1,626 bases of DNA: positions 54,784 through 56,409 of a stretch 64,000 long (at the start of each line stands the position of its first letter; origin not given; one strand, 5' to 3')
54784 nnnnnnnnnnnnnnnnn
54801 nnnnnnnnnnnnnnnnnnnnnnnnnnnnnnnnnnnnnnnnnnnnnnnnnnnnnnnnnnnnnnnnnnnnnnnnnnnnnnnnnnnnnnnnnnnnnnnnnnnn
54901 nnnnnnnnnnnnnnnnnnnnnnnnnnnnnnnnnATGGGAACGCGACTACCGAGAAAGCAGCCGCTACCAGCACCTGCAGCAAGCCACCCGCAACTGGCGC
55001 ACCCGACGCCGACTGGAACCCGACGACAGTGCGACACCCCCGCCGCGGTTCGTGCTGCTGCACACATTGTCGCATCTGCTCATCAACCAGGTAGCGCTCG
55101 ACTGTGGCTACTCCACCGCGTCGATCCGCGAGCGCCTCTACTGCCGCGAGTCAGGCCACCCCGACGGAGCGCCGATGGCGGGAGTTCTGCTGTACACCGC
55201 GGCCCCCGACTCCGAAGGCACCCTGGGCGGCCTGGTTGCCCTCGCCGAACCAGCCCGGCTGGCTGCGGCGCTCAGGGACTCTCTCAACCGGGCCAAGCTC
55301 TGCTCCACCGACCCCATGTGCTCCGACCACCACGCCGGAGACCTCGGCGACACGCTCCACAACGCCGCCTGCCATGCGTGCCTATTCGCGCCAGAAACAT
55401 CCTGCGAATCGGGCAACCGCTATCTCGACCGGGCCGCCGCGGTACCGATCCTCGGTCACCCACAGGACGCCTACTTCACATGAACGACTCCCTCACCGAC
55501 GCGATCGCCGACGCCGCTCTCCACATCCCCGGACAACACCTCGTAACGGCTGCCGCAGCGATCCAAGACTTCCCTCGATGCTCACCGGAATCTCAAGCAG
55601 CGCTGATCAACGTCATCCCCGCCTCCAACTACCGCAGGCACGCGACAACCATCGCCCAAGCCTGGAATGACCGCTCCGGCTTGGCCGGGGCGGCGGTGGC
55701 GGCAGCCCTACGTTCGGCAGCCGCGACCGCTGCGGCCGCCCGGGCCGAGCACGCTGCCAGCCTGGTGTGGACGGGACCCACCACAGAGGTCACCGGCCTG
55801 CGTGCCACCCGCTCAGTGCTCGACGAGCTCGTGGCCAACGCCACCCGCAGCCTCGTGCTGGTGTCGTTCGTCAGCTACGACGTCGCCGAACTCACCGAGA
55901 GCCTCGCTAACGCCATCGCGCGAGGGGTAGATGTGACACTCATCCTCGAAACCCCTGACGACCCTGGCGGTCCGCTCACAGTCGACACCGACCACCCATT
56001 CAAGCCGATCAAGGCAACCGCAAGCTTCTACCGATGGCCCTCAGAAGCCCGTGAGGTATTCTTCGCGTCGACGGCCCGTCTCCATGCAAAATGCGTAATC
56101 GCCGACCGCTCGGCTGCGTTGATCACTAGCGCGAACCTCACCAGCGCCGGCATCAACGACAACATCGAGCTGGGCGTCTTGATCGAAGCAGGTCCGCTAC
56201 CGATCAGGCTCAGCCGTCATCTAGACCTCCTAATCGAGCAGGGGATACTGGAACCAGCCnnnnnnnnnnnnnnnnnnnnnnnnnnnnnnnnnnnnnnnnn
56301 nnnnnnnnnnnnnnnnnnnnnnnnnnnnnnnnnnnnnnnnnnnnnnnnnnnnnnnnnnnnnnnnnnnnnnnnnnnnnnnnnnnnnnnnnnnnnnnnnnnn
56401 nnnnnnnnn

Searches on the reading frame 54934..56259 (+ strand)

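Call 84: search_protein_families(library=padloc, proteins=[window:54934-56259:+], max_evalue=0.001)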
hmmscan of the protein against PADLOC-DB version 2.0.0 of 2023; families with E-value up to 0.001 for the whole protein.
window:54934-56259:+ (442 aa): 28 families (the best 25 are shown)
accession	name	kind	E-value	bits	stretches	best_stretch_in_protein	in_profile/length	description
PDLC02585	DrmC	-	1.3e-63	213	1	185-441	2-252/253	DrmC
PDLC02607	DrmC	-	1.3e-54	183.3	1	184-437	3-257/265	DrmC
PDLC02606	DrmC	-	2.3e-47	159.1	1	259-441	2-181/182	DrmC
PDLC02588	DrmC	-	1.1e-46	157.5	1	185-441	4-251/256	DrmC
PDLC02605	DrmC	-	3.3e-46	156.1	1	185-439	6-265/270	DrmC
PDLC02602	DrmC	-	8.4e-43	144.8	1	221-437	37-252/381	DrmC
PDLC02595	DrmC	-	1.5e-42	144.2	1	234-441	57-266/269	DrmC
PDLC02597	DrmC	-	6.9e-37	125.6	1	234-421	44-223/242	DrmC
PDLC02589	DrmC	-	3.3e-32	109.7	1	183-439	2-259/264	DrmC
PDLC02587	DrmC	-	5e-27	92.5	2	379-440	201-262/267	DrmC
PDLC02614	DrmC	-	2.8e-21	73.9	1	275-420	5-138/153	DrmC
PDLC02616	DrmC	-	1.5e-18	65.3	1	263-435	53-217/224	DrmC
PDLC02608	DrmC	-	6.9e-18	63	1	276-438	2-156/162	DrmC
PDLC02612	DrmC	-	8.2e-16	56.2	1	255-439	61-230/235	DrmC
PDLC02609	DrmC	-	2.7e-15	55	1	226-426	37-225/241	DrmC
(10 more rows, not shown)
